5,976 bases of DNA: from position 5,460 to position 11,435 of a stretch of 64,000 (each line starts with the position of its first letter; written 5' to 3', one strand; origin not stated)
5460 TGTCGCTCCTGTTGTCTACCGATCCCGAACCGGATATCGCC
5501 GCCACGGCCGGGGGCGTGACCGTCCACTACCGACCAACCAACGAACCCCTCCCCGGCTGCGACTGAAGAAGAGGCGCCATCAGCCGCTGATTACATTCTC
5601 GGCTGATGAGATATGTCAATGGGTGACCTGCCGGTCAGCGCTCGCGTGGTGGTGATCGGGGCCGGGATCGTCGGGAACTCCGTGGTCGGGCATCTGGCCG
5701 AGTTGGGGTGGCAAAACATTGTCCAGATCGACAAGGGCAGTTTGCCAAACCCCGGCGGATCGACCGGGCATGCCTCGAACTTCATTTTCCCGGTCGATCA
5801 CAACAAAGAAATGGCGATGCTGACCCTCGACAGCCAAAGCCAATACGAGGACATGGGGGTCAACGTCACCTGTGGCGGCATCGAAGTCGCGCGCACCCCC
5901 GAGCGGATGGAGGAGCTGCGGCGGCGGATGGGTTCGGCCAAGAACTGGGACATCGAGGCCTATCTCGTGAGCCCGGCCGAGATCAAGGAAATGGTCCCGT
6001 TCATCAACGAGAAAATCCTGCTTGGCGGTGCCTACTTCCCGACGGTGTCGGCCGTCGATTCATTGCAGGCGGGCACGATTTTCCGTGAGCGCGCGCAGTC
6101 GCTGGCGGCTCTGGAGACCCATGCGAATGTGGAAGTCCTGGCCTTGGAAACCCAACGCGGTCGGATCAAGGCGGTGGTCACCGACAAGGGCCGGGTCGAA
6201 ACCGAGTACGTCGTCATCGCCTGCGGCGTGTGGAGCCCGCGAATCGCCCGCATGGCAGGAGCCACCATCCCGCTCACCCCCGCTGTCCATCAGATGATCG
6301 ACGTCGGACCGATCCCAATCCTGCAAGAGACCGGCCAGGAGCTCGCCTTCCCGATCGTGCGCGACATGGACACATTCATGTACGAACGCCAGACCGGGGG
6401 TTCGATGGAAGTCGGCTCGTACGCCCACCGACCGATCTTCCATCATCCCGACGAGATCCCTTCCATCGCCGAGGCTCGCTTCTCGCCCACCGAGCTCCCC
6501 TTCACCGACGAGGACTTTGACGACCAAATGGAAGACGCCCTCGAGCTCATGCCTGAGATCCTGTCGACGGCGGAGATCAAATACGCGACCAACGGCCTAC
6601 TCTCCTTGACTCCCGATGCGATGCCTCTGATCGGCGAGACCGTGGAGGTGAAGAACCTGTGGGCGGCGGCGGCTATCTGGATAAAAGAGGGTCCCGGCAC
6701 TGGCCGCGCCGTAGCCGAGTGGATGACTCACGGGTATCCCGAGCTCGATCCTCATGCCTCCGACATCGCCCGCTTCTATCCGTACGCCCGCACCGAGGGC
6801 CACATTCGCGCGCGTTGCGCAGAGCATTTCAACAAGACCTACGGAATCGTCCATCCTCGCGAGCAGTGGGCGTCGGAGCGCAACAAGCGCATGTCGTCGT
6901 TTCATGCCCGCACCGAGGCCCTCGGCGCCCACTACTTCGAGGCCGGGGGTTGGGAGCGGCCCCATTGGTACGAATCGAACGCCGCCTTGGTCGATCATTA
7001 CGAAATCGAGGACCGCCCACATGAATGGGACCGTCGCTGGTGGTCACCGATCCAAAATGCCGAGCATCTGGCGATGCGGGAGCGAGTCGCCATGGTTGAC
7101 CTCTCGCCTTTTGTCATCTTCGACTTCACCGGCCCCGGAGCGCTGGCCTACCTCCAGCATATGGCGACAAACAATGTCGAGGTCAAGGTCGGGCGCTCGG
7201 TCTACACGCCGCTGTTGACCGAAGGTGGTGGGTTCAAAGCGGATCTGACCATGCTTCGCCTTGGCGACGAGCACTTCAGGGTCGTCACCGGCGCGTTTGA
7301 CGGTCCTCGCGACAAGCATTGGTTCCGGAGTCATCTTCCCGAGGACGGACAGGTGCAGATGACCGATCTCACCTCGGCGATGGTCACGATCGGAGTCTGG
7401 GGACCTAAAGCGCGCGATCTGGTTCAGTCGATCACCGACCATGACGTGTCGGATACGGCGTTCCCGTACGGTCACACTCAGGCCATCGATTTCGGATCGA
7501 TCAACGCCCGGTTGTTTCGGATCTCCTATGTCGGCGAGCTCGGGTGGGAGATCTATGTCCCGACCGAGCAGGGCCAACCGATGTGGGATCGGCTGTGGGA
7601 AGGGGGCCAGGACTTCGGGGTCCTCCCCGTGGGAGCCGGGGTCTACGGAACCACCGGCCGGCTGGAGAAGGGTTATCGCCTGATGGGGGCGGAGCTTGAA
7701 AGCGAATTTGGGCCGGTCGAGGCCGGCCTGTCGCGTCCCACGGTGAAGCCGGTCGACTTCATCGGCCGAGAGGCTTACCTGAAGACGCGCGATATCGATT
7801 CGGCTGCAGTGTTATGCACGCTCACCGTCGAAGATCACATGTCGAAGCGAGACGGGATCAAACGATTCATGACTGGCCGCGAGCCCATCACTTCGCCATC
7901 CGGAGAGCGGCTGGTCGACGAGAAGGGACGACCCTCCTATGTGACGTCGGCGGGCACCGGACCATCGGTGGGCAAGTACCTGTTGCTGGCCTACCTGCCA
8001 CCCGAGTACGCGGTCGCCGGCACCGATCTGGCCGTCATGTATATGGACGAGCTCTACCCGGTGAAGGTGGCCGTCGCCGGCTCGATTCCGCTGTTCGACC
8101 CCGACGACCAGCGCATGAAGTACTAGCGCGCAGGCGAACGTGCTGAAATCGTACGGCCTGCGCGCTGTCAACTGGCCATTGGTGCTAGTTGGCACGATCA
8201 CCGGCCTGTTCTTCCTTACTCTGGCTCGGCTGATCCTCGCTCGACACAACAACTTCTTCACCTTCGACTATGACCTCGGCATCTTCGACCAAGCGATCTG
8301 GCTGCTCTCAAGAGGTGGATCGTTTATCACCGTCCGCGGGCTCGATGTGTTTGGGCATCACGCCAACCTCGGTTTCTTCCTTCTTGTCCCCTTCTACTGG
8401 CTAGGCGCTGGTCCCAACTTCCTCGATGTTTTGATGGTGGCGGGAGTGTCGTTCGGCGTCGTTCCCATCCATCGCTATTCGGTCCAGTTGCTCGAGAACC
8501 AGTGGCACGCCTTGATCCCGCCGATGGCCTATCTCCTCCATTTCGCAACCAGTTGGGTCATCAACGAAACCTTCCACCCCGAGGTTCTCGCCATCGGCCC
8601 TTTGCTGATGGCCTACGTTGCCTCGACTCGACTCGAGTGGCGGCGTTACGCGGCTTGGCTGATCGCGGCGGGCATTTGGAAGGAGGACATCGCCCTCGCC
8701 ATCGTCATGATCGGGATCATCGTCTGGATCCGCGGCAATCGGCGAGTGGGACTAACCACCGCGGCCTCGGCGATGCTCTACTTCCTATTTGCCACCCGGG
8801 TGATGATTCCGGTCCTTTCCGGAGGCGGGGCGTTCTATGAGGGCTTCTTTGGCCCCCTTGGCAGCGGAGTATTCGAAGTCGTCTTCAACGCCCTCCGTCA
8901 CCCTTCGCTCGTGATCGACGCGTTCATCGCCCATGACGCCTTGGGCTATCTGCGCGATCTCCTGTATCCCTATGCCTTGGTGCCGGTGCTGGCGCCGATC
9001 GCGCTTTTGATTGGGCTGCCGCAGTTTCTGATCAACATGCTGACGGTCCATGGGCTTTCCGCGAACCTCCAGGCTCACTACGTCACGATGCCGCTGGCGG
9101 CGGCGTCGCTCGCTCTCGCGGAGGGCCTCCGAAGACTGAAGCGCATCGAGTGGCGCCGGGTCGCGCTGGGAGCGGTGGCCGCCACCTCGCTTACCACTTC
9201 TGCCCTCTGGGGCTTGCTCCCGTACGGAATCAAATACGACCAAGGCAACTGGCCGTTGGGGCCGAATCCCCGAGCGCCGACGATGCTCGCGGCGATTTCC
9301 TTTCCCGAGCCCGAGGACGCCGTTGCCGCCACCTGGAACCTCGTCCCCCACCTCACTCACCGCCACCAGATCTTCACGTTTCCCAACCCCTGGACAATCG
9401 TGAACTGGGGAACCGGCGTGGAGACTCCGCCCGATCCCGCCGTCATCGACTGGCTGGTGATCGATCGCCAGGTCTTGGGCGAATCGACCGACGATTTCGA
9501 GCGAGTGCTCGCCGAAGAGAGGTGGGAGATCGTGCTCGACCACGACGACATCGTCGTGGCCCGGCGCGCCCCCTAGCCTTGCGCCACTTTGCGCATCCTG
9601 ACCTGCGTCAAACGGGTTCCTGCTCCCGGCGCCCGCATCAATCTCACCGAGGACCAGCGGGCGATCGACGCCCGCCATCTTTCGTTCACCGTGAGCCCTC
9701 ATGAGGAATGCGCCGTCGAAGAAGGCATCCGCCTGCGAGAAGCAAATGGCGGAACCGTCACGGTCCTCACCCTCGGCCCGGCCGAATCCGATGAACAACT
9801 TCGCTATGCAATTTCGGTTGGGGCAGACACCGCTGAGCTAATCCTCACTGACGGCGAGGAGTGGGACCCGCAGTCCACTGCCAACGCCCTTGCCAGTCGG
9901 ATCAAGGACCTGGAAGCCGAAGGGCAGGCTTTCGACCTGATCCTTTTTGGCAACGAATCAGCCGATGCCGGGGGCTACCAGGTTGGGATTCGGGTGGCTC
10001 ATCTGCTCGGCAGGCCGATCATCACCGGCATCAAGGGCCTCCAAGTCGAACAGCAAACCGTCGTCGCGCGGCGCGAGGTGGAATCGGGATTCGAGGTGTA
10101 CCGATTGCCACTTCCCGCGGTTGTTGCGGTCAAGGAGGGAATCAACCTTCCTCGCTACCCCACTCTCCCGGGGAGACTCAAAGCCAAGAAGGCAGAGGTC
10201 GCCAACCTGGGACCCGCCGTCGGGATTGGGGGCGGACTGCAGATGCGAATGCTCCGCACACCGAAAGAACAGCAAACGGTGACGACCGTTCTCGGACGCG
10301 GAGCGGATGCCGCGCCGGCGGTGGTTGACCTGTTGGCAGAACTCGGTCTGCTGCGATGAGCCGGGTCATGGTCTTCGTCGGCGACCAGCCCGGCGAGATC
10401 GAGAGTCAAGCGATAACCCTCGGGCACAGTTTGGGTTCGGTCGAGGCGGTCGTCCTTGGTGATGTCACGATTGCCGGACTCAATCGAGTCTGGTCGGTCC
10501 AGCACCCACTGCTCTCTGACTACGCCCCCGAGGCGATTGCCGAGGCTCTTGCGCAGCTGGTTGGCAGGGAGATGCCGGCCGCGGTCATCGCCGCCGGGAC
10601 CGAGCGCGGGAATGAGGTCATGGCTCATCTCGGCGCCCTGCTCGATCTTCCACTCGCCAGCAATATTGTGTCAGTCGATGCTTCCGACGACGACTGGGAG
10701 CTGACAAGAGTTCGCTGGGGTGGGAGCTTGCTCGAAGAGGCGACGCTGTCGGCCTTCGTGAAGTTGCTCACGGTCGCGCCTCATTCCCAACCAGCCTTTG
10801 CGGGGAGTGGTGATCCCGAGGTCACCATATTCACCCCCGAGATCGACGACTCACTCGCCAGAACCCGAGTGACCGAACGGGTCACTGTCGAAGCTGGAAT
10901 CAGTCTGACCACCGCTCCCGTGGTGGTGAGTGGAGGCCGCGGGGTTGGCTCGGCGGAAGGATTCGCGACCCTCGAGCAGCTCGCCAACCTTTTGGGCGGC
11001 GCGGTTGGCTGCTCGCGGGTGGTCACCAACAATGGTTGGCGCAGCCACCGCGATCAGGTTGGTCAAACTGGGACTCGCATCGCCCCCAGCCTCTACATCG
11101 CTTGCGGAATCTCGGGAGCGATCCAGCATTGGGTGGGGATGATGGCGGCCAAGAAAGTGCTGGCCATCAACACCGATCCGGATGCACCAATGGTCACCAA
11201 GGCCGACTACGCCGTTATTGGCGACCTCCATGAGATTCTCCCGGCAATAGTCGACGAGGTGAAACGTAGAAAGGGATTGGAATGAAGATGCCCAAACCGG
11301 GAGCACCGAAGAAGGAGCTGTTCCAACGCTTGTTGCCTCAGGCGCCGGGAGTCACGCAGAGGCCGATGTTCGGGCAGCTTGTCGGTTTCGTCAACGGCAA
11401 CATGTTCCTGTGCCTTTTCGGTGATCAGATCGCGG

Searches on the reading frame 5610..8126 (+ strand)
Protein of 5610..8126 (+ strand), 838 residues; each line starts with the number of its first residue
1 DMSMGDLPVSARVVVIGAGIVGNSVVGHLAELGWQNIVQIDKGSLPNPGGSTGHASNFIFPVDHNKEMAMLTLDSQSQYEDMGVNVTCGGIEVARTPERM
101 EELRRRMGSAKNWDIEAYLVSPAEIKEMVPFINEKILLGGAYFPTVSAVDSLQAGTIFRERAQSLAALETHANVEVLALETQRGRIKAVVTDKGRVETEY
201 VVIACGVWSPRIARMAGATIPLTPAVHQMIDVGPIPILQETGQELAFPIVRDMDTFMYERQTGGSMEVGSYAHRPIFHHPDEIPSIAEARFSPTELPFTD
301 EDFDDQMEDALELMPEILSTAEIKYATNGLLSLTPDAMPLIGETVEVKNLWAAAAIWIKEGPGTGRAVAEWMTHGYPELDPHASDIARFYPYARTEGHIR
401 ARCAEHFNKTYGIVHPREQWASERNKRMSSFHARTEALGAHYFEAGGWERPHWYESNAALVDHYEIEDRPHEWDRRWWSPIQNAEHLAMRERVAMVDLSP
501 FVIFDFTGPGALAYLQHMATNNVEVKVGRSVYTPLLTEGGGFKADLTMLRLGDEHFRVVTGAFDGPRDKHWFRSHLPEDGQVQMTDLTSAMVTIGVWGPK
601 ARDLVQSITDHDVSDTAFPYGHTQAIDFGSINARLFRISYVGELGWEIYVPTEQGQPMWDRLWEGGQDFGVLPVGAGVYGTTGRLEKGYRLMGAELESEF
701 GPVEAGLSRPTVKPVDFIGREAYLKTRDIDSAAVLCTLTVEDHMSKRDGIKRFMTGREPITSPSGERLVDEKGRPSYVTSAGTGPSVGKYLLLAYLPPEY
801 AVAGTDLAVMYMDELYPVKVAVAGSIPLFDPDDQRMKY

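Call 10: search_protein_families(library=pfam, max_evalue=0.0001, proteins=[window:5610-8126:+])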
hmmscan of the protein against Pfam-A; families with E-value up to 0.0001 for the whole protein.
window:5610-8126:+ (838 aa): 4 families
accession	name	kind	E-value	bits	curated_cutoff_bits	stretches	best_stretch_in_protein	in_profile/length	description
PF01571.26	GCV_T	-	5.5e-71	239.2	25.6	1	432-708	2-253/255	Aminomethyltransferase folate-binding domain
PF01266.30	DAO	-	3.3e-46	158.9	27.9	1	12-371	1-353/353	FAD dependent oxidoreductase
PF16350.10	FAO_M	-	6.5e-16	58.7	27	1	374-429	1-56/56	FAD dependent oxidoreductase central domain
PF08669.17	GCV_T_C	-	1.7e-08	34.7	25.9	1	763-821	16-74/80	Glycine cleavage T-protein C-terminal barrel domain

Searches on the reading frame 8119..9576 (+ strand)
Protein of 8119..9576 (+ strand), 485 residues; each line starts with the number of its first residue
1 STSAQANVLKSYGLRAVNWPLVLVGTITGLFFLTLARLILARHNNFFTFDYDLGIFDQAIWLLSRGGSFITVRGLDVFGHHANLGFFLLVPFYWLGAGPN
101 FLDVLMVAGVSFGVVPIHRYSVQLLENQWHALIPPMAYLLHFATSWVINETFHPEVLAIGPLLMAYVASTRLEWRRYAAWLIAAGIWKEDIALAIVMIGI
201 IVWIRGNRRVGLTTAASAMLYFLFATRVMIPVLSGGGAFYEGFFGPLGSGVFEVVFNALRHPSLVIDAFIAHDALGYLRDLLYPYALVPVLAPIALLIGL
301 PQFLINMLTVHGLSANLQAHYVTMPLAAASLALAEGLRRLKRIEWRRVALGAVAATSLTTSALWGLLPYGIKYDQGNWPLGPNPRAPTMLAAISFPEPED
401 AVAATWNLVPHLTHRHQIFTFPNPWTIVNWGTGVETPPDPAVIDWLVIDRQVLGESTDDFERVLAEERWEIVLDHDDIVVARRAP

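Call 10: search_protein_families(library=pfam, max_evalue=0.0001, proteins=[window:8119-9576:+])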
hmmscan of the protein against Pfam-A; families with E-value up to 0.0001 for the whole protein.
window:8119-9576:+ (485 aa): 1 family
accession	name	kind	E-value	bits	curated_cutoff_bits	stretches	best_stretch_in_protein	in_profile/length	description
PF09852.15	DUF2079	-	3.3e-49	168.7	28.2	1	42-480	1-459/459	Predicted membrane protein (DUF2079)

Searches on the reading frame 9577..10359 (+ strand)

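Call 10: search_protein_families(library=pfam, max_evalue=0.0001, proteins=[window:9577-10359:+])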
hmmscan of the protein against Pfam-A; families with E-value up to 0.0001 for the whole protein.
window:9577-10359:+ (260 aa): 1 family
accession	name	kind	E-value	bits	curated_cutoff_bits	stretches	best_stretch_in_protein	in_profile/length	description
PF01012.27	ETF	-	3.9e-32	111.9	26.7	1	35-211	9-176/181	Electron transfer flavoprotein domain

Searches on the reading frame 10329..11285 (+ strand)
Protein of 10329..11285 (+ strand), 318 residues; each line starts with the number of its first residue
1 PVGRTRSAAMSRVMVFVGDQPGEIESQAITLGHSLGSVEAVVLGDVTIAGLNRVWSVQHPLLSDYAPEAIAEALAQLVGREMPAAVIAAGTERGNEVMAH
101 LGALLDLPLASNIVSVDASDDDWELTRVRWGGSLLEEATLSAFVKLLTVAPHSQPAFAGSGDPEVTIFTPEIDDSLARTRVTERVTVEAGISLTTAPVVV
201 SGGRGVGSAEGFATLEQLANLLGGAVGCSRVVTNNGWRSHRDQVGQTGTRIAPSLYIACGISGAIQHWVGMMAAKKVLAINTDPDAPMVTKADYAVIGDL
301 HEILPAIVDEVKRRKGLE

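Call 10: search_protein_families(library=pfam, max_evalue=0.0001, proteins=[window:10329-11285:+])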
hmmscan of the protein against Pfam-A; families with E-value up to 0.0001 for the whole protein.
window:10329-11285:+ (318 aa): 2 families
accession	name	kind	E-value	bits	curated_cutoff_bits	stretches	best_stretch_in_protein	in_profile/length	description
PF00766.25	ETF_alpha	-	1.1e-33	115.5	27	1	193-271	2-80/81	Electron transfer flavoprotein FAD-binding domain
PF01012.27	ETF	-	5.5e-21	75.6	26.7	1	26-168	18-176/181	Electron transfer flavoprotein domain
